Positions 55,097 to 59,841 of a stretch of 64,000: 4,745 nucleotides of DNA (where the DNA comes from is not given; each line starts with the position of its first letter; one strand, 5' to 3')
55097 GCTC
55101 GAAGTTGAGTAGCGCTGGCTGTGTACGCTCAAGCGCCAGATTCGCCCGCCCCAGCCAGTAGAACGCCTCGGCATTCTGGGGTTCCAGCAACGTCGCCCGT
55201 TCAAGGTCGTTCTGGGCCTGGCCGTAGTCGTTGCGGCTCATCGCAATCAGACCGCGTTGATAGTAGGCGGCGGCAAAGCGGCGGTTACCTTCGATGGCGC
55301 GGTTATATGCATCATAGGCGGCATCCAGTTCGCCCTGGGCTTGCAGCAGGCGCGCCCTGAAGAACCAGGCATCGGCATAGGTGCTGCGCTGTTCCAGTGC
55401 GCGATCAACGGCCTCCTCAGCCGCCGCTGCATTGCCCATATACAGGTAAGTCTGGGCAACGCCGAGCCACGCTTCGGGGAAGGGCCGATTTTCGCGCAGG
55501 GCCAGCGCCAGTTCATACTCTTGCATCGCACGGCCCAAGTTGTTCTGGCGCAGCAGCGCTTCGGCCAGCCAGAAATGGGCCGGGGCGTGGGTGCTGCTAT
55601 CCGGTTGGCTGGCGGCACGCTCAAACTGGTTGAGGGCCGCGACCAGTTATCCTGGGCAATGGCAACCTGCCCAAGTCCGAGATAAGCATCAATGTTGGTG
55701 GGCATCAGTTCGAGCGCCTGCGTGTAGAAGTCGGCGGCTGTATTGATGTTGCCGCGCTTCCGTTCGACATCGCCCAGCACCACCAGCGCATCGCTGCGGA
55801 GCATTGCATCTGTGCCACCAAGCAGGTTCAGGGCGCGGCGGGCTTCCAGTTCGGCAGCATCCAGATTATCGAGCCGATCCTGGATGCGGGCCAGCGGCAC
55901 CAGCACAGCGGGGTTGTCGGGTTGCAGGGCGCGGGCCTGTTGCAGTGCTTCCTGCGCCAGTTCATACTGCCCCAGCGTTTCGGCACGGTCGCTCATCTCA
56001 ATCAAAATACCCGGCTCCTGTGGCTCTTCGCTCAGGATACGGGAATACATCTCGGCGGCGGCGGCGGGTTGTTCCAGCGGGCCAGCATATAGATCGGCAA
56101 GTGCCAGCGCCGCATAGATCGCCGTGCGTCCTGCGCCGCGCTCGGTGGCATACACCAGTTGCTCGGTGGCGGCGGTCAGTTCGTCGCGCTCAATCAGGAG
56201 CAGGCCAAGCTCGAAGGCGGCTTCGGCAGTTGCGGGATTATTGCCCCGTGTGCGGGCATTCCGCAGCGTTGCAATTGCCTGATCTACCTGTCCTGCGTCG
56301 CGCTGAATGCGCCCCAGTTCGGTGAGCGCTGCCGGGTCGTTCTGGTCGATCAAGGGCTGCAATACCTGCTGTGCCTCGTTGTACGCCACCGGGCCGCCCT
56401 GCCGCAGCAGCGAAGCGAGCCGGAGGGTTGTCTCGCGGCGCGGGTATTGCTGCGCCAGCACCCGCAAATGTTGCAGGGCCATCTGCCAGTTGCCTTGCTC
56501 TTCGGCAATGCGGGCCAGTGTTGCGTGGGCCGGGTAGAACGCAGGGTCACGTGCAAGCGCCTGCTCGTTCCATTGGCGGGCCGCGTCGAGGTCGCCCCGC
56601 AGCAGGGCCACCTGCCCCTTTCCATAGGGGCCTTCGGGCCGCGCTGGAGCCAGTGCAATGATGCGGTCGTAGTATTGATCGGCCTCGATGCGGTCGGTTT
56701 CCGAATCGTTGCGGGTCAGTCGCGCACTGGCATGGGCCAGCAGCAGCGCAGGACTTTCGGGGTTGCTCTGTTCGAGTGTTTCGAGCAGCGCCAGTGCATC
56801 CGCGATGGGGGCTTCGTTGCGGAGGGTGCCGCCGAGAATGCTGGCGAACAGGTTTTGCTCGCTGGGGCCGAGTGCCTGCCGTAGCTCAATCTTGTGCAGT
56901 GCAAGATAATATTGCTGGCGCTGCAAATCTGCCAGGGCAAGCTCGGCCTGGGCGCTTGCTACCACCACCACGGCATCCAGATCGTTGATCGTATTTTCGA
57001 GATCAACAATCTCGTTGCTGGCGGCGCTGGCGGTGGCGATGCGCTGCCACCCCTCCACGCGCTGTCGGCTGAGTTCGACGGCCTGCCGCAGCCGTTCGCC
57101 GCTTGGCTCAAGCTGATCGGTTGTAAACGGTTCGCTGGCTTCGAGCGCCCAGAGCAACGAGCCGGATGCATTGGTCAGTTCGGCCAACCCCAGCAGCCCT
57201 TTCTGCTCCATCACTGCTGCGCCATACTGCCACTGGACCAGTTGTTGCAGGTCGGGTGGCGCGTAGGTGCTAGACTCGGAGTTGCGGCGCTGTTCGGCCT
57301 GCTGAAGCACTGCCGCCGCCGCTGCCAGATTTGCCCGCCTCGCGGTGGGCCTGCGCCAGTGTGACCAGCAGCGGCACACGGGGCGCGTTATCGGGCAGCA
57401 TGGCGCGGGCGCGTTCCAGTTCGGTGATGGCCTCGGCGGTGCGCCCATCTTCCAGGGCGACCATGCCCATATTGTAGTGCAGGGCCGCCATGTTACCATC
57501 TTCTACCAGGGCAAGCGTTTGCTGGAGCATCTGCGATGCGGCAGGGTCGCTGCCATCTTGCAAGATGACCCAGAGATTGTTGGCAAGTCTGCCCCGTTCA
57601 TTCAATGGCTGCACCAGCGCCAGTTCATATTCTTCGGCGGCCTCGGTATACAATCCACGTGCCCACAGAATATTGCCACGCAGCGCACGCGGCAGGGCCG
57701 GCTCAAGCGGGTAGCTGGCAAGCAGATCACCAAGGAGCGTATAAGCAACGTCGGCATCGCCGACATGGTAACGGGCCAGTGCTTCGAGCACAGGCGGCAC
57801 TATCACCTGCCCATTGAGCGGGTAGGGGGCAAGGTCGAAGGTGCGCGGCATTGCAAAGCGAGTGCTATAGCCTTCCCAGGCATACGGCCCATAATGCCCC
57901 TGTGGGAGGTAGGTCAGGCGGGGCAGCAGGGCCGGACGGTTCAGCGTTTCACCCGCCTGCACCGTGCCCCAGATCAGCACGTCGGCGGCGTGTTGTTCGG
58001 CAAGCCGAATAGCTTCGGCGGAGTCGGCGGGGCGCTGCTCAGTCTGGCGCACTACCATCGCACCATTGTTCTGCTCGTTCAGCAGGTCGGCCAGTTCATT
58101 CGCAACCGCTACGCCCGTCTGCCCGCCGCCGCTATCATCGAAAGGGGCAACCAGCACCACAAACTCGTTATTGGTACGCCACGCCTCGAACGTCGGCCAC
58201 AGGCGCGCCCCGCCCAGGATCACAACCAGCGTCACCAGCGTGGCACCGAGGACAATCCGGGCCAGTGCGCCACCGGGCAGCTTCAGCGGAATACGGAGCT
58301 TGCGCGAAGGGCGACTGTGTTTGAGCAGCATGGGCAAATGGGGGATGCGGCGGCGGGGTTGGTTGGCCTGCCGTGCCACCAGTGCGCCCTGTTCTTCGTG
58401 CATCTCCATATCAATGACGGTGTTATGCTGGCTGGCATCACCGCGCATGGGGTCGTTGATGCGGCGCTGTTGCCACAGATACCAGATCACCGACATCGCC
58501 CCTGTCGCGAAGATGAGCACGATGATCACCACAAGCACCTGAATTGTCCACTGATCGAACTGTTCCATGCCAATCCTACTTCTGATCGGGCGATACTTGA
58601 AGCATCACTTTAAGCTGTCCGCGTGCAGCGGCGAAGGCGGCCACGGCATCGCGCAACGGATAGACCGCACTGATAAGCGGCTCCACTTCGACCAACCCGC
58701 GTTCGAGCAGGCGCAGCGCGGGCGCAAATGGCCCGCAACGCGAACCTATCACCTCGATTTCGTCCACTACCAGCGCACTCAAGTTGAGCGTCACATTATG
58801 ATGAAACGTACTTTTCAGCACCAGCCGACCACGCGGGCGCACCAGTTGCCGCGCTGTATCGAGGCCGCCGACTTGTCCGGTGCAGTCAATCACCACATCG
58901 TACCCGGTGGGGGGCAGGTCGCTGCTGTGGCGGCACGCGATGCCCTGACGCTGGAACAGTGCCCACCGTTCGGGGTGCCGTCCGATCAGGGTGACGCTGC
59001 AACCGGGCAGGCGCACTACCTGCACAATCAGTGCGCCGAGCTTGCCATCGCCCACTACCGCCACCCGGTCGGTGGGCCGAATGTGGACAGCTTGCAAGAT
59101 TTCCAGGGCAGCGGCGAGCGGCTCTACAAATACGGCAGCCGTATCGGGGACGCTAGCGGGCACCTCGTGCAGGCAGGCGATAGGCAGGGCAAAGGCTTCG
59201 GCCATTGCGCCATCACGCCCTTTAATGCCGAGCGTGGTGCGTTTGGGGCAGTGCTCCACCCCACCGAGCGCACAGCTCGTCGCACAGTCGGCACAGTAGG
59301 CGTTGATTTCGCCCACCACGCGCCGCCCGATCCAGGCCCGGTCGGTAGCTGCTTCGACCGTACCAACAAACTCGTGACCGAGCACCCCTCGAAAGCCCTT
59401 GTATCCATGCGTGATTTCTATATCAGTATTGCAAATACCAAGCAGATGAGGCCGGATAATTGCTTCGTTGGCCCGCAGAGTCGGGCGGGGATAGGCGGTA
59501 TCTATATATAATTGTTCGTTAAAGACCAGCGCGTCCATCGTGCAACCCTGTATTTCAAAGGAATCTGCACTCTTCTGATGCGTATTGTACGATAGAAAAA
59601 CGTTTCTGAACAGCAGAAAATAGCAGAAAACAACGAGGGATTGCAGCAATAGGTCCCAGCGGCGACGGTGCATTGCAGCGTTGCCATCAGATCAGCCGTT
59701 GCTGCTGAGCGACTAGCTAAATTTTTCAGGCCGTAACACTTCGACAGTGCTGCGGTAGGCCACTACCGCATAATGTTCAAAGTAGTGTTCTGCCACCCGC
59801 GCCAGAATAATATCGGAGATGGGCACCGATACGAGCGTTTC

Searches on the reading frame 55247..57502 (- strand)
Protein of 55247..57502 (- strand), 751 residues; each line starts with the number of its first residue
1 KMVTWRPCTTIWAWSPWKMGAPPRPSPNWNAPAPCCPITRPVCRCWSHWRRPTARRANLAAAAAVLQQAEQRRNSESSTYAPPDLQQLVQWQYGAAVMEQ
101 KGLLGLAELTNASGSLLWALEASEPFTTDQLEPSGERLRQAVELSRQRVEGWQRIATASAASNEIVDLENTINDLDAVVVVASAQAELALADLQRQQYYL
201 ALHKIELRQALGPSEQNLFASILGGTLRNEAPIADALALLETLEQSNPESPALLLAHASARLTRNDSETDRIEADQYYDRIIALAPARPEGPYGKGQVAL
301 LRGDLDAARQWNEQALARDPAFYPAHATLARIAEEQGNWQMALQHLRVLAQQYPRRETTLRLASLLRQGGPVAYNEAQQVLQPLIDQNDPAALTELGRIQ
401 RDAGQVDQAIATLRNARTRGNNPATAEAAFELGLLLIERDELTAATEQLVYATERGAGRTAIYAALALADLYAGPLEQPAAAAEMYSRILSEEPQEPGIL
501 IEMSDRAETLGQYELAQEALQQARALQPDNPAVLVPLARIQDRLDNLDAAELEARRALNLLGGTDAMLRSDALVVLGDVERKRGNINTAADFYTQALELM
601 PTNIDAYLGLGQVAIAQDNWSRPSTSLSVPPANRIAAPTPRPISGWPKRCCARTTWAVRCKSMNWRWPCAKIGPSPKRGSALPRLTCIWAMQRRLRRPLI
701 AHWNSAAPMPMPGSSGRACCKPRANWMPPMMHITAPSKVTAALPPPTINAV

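Call 11: search_protein_families(library=pfam, proteins=[window:55247-57502:-], max_evalue=0.001)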
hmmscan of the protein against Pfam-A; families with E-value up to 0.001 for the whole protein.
window:55247-57502:- (751 aa): 15 families
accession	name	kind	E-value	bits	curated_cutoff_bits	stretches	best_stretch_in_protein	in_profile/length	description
PF14559.12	TPR_19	-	3.8e-20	72.4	25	3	583-621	4-42/68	Tetratricopeptide repeat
PF13431.12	TPR_17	-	3.3e-15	55.5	24.4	0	313-344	3-34/34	Tetratricopeptide repeat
PF00515.34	TPR_1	-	7.6e-14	51.3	27.8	0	571-603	2-34/34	Tetratricopeptide repeat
PF07719.23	TPR_2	-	1e-13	50.7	27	0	571-603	2-34/34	Tetratricopeptide repeat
PF13432.12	TPR_16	-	5.3e-13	49.6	32.7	3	395-449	2-53/65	Tetratricopeptide repeat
PF13414.12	TPR_11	-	2.9e-12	46.5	26.8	1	577-613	1-37/42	TPR repeat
PF13428.12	TPR_14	-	7.3e-12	45.2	23.5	0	499-540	3-44/44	Tetratricopeptide repeat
PF13181.12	TPR_8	-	1.5e-09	37.7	25.7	0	571-602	2-33/34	Tetratricopeptide repeat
PF12895.13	ANAPC3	-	9.3e-08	32.7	27.2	0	374-425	5-58/82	Anaphase-promoting complex, cyclosome, subunit 3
PF13176.12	TPR_7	-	1.3e-07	31.5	27.9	0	392-416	1-27/36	Tetratricopeptide repeat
PF23914.1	TPR_CcmH_CycH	-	5e-07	30.1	42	0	574-618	54-98/158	Cytochrome c-type biogenesis protein H TPR domain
PF25064.1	ARM_TT21_5th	-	1.1e-06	29.4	27.8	0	373-463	16-110/117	TT21 fifth ARM repeats domain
PF13424.12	TPR_12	-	2.1e-05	25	30.1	1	537-600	9-75/77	Tetratricopeptide repeat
PF13174.12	TPR_6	-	0.00012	23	26.3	0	329-354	6-31/33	Tetratricopeptide repeat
PF25060.1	ARM_TT21_2nd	-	0.00013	22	27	0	273-336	206-269/270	Tetratricopeptide repeat protein 21 second ARM domain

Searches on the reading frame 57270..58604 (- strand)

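Call 11: search_protein_families(library=pfam, proteins=[window:57270-58604:-], max_evalue=0.001)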
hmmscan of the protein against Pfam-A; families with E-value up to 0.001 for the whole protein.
window:57270-58604:- (444 aa): 4 families
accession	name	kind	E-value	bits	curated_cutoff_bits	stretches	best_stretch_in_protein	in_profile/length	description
PF07719.23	TPR_2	-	3.5e-08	33.4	27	1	373-406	1-34/34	Tetratricopeptide repeat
PF13432.12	TPR_16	-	0.00012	22.8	32.7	0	274-330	3-58/65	Tetratricopeptide repeat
PF13424.12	TPR_12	-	0.00018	22.1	30.1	1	372-425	2-60/77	Tetratricopeptide repeat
PF00515.34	TPR_1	-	0.00075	19.7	27.8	0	373-406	1-34/34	Tetratricopeptide repeat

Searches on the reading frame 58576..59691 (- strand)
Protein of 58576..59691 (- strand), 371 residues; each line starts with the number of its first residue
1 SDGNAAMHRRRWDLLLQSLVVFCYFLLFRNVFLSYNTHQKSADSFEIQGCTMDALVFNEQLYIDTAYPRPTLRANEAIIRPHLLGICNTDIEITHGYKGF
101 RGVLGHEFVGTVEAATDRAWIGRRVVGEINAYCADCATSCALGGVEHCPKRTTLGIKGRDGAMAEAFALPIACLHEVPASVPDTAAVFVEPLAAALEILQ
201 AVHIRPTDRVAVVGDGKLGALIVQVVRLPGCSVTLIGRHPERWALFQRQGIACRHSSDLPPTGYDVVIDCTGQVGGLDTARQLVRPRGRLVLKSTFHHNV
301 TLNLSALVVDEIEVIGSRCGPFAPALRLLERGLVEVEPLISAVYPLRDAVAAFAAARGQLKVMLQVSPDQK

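Call 12: search_protein_families(library=pfam, proteins=[window:58576-59691:-], max_evalue=0.001)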
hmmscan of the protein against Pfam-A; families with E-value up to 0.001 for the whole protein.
window:58576-59691:- (371 aa): 3 families
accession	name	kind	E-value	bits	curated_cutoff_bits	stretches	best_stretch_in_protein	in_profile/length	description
PF08240.17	ADH_N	-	9e-15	55.3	23.5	1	74-178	2-103/104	Alcohol dehydrogenase GroES-like domain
PF00107.32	ADH_zinc_N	-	1.7e-10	41.4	31.8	1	218-327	2-125/129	Zinc-binding dehydrogenase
PF13602.12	ADH_zinc_N_2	-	2.6e-05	25.6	27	1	261-355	21-122/134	Zinc-binding dehydrogenase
